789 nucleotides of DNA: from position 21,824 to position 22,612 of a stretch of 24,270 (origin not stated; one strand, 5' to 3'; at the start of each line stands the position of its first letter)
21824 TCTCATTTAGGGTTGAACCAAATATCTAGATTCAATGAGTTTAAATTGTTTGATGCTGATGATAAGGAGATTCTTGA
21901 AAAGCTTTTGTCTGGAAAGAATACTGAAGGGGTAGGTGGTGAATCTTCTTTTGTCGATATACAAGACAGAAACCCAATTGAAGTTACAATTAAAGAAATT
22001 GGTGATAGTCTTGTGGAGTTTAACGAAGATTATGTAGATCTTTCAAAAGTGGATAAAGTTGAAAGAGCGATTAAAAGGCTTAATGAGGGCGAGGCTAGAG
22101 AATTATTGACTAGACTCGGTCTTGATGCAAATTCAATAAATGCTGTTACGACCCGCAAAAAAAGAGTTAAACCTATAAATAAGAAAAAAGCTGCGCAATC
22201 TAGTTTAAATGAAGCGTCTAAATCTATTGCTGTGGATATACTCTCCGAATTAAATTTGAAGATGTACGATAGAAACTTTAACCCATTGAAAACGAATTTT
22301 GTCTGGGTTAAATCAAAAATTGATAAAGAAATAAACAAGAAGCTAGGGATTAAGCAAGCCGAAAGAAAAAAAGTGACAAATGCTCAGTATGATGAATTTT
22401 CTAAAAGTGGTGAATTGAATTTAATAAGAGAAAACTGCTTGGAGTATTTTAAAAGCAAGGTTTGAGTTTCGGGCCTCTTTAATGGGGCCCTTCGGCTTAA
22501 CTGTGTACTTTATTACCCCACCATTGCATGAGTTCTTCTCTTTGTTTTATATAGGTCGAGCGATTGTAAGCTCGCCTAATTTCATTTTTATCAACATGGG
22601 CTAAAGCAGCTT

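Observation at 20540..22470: Single-gene SF2 helicase with unrecognised C-terminal domain in the P4 psu-int cargo hotspot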

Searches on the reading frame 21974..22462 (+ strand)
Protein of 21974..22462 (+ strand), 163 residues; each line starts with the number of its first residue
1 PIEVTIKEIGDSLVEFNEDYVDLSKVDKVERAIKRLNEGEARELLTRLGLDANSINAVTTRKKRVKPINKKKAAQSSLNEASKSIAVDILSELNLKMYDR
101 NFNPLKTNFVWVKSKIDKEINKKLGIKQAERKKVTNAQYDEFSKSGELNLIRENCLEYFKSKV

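Call 59: predict_structure(alignment_id=A4)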
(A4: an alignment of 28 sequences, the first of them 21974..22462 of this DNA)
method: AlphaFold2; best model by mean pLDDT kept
length: 163 residues; sequences in the alignment: 28
mean_pLDDT: 77.8   pTM: 0.55
mean pLDDT of the five models: 77.8, 77.4, 75.1, 74.4, 72.3
residues with pLDDT >= 90: 50; 70-90: 78; 50-70: 17; < 50: 18
segments of 3 or more residues with pLDDT < 50: 1-17
pLDDT, mean of each block of 10 residues (from residue 1): 42 48 72 74 75 55 73 86 93 92 91 93 87 82 86 92 88
secondary structure, 60 per line:
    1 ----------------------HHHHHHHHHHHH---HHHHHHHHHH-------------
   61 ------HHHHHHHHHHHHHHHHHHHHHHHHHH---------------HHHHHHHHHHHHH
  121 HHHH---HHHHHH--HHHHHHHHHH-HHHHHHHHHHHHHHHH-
elements in order: H23-34 H38-47 H67-92 H108-124 H128-133 H136-145 H147-162

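Call 67: search_protein_representatives(alignment_id=A4)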
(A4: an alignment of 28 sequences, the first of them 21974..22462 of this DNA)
Query: 28 sequences, 165 profile positions. Proteins with E-value up to 0.001 (for the whole library): 55; up to 1e-10: 16; up to 1e-30: 10. The best 55 are listed.
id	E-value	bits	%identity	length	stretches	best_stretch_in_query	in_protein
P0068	7.5e-57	208.1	-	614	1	2-163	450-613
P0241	9.8e-57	207.7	-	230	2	2-165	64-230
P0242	4.2e-52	192.6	-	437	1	3-164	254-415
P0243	3.0e-51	189.9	-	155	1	14-165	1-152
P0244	7.9e-44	165.7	-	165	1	43-165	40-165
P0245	1.2e-42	161.9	-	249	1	3-125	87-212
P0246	4.8e-41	156.7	-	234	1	2-164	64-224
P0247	2.1e-38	148.0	-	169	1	44-165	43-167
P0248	4.2e-37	143.8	-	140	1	34-164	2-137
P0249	1.1e-31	126.2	-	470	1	38-164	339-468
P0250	4.5e-26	107.9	-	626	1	5-163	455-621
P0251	1.7e-24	102.8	-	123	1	2-89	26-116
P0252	1.9e-17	79.9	-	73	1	94-164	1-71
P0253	4.1e-14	69.0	-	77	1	89-163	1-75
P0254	4.1e-14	69.0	-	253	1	5-108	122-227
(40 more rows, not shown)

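Call 70: search_protein_families(library=pfam, alignment_id=A5, max_evalue=0.01)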
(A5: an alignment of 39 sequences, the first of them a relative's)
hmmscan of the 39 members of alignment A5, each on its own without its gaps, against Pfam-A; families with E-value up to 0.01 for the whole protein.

A. member 1, P0256 (155 aa): 0 families

B. families by the number of members that match (of 39 scanned): 12 families
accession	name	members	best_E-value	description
PF00271.37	Helicase_C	9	7.9e-14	Helicase conserved C-terminal domain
PF04851.21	ResIII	4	1.5e-27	Type III restriction enzyme, res subunit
PF18766.7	SWI2_SNF2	4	3.2e-12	SWI2/SNF2 ATPase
PF00270.35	DEAD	3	5.5e-13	DEAD/DEAH box helicase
PF13685.12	Fe-ADH_2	2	0.0055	Iron-containing alcohol dehydrogenase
PF03278.18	IpaB_EvcA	1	0.00098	IpaB/EvcA family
PF18026.6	Exog_C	1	0.0028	Endo/exonuclease (EXOG) C-terminal domain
PF05127.21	NAT10_TcmA_helicase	1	0.0035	RNA cytidine acetyltransferase NAT10/TcmA, helicase domain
PF17522.7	DUF5446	1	0.0042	Family of unknown function (DUF5446)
PF05470.18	eIF-3c_N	1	0.0049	Eukaryotic translation initiation factor 3 subunit 8 N-terminus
PF13604.12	AAA_30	1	0.0049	AAA domain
PF00424.23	REV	1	0.0059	REV protein (anti-repression trans-activator protein)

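Call 92: fold_search(model_id=the predicted structure, library=viral)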
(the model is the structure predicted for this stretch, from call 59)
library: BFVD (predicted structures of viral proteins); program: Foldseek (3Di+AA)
matches with E <= 10: 49; with E <= 0.001: 0
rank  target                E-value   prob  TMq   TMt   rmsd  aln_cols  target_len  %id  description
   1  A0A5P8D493            3.0e-01  0.33  0.22  0.25  15.0       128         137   16  (no name in the UniProt tables at hand)
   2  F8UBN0                8.8e-01  0.15  0.24  0.19  17.7       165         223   14  (no name in the UniProt tables at hand)
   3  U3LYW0                2.0e+00  0.06  0.16  0.15  19.9       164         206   13  (no name in the UniProt tables at hand)
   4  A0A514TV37            2.1e+00  0.06  0.18  0.15  15.3       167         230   17  Uncharacterized protein [Aeromonas phage PS1]
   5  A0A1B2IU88            2.2e+00  0.04  0.14  0.05  22.8       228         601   10  ATPase-dependent protease [Ranavirus maximus]
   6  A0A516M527            2.5e+00  0.10  0.19  0.20  11.4        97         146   18  (no name in the UniProt tables at hand)
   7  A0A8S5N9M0            2.6e+00  0.05  0.17  0.10  23.2       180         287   13  Antitermination protein Q [Siphoviridae sp. ctpLW14]
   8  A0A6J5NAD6            2.9e+00  0.14  0.32  0.14  10.6       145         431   15  Helicase C-terminal domain-containing protein [uncultured Caudovirales phage]
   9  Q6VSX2                3.1e+00  0.08  0.20  0.07  17.1       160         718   14  (no name in the UniProt tables at hand)
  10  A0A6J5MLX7            3.1e+00  0.04  0.19  0.06  33.4       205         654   11  Uncharacterized protein [uncultured Caudovirales phage]
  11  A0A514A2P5            3.2e+00  0.03  0.15  0.12  16.0       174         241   13  Uncharacterized protein [Vibrio phage USC-1]
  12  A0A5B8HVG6            3.4e+00  0.18  0.18  0.10  11.3        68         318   13  Uncharacterized protein [Mimiviridae sp. ChoanoV1]
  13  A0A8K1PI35            4.2e+00  0.05  0.20  0.12  24.8       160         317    9  (no name in the UniProt tables at hand)
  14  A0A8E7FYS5            4.7e+00  0.02  0.17  0.08  15.3       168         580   12  (no name in the UniProt tables at hand)
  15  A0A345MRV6            4.7e+00  0.02  0.15  0.10  21.2       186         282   15  (no name in the UniProt tables at hand)
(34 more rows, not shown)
